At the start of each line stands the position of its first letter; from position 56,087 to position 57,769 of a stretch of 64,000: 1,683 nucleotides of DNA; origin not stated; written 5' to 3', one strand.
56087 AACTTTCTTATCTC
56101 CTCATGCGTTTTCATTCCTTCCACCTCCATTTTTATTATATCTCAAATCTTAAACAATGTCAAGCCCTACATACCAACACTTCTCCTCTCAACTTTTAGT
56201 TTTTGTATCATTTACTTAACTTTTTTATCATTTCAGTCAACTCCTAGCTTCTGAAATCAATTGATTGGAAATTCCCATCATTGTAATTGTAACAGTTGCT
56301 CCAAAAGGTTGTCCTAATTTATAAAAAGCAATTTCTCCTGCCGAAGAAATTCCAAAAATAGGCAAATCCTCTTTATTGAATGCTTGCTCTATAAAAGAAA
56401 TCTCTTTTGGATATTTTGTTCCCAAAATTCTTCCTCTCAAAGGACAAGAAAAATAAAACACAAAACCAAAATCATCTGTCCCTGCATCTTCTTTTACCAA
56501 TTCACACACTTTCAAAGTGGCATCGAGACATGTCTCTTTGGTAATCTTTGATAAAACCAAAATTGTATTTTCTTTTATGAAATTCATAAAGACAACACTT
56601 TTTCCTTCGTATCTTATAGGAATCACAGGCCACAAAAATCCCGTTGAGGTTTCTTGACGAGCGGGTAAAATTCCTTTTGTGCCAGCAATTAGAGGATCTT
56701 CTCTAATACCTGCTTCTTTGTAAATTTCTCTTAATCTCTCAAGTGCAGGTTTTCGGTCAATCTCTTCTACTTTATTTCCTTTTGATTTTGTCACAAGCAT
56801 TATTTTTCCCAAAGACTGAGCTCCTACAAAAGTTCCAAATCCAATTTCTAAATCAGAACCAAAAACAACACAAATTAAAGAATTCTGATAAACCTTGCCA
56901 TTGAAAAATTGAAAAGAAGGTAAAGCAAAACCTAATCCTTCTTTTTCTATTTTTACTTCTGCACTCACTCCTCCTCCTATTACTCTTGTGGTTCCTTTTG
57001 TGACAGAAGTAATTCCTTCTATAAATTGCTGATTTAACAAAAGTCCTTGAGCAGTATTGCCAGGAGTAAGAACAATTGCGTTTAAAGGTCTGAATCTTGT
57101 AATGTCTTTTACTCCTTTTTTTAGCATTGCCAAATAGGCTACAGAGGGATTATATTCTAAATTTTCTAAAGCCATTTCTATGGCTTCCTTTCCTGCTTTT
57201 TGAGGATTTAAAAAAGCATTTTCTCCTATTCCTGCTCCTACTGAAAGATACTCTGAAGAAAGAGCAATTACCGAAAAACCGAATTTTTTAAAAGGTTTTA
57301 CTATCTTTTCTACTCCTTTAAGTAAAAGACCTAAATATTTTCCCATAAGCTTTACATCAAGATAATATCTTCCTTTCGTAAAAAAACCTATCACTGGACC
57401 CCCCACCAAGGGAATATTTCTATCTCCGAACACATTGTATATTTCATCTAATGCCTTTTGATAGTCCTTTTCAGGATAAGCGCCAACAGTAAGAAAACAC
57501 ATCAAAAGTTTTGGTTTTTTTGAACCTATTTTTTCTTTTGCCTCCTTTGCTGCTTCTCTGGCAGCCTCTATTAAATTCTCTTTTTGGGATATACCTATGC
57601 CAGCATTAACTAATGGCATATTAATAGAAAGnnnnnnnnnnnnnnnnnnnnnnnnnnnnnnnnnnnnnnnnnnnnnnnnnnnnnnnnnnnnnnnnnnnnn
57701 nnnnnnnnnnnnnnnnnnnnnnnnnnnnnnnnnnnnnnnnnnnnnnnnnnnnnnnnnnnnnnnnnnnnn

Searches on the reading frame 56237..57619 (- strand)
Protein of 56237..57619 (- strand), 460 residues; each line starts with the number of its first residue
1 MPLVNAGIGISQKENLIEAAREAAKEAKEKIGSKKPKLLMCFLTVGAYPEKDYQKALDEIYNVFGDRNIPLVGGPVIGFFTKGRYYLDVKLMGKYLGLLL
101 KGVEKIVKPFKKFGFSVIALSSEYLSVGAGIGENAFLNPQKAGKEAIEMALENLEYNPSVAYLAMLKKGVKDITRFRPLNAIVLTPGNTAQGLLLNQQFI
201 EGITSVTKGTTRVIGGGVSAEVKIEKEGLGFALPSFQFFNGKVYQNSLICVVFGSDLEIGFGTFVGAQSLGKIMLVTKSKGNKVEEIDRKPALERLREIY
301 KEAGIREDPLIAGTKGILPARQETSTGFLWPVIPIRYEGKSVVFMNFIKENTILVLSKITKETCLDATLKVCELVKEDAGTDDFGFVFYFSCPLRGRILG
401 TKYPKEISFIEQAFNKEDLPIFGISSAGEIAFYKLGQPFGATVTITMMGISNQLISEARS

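Call 18: search_protein_families(library=pfam, proteins=[window:56237-57619:-], max_evalue=0.001)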
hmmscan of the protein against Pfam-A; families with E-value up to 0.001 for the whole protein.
window:56237-57619:- (460 aa): 2 families
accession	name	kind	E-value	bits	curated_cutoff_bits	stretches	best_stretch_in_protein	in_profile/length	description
PF08495.15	FIST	-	4.4e-22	79.3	23.2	1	115-290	49-189/189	FIST N domain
PF10442.14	FIST_C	-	8.3e-13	49.1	28.5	1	334-431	40-130/131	FIST C domain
